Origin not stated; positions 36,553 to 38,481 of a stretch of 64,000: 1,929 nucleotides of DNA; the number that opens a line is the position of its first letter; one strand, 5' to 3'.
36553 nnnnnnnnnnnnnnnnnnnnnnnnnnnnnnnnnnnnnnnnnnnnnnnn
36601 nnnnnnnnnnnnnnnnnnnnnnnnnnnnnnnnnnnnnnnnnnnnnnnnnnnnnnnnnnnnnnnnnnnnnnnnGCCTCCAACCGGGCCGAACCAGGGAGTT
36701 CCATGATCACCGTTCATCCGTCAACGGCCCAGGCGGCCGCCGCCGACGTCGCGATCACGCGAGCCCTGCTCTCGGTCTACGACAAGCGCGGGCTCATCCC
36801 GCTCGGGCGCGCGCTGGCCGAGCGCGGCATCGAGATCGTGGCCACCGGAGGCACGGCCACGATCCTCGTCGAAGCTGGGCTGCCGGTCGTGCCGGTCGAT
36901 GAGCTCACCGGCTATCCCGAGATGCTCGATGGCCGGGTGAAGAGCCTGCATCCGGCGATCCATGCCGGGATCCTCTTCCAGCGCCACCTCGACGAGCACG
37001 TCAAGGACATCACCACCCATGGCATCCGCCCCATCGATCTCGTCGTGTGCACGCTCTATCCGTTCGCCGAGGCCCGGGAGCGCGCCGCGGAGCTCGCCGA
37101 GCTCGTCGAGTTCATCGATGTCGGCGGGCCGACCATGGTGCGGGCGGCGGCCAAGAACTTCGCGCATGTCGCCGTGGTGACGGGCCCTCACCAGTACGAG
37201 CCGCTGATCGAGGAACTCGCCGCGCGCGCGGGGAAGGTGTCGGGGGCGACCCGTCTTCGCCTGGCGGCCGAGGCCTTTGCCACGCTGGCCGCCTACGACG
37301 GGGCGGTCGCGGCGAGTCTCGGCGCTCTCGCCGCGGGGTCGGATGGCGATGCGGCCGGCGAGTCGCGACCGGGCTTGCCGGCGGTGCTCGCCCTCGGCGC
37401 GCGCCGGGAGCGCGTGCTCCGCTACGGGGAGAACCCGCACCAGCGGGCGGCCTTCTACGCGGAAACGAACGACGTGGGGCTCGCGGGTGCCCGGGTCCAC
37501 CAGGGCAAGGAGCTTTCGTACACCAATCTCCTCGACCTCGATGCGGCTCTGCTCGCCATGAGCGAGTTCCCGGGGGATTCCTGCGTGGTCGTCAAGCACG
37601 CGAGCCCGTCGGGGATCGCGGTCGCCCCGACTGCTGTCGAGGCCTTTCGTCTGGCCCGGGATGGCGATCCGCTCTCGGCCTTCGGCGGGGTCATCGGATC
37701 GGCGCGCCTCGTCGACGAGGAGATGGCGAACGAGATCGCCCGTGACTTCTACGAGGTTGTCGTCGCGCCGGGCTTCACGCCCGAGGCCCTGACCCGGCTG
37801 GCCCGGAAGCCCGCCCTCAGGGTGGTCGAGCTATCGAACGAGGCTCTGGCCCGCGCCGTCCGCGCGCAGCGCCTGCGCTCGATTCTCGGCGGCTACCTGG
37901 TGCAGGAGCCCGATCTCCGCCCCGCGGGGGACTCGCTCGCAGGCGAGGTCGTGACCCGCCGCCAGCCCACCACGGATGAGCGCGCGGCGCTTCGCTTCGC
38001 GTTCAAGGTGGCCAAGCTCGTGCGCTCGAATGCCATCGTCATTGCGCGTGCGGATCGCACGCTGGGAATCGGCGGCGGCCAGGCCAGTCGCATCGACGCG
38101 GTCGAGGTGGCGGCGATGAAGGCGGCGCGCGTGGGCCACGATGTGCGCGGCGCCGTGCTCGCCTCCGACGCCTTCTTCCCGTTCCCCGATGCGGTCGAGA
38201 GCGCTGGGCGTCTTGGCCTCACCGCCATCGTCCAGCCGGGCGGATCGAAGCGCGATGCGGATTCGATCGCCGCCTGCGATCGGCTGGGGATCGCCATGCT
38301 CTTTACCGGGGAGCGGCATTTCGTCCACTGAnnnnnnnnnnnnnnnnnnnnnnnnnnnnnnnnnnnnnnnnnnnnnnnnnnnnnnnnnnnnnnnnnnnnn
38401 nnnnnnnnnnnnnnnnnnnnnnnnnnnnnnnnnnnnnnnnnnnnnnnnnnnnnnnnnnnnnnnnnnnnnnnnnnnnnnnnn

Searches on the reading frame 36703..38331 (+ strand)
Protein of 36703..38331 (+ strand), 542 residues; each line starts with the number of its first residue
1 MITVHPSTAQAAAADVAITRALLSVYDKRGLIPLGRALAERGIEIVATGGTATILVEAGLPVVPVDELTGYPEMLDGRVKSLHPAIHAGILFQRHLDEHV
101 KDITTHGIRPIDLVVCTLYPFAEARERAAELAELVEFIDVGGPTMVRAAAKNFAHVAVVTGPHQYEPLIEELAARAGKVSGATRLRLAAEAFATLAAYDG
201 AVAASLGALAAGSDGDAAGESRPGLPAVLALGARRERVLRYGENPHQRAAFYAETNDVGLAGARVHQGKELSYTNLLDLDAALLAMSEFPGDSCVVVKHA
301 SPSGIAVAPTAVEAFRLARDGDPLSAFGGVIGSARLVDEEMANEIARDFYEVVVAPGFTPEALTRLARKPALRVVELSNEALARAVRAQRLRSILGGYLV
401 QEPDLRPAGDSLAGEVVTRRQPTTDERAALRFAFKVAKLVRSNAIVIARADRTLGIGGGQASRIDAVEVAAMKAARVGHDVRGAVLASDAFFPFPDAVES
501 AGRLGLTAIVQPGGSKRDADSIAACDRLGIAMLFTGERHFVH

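Call 59: search_protein_families(library=pfam, proteins=[window:36703-38331:+], max_evalue=0.00001)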
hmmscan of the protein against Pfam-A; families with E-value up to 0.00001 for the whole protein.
window:36703-38331:+ (542 aa): 2 families
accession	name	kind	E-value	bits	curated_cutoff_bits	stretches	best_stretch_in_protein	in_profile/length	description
PF01808.24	AICARFT_IMPCHas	-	1.1e-99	334.3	25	1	149-473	1-311/311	AICARFT/IMPCHase bienzyme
PF02142.27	MGS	-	4.9e-22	78.3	24.1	1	30-144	1-94/94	MGS-like domain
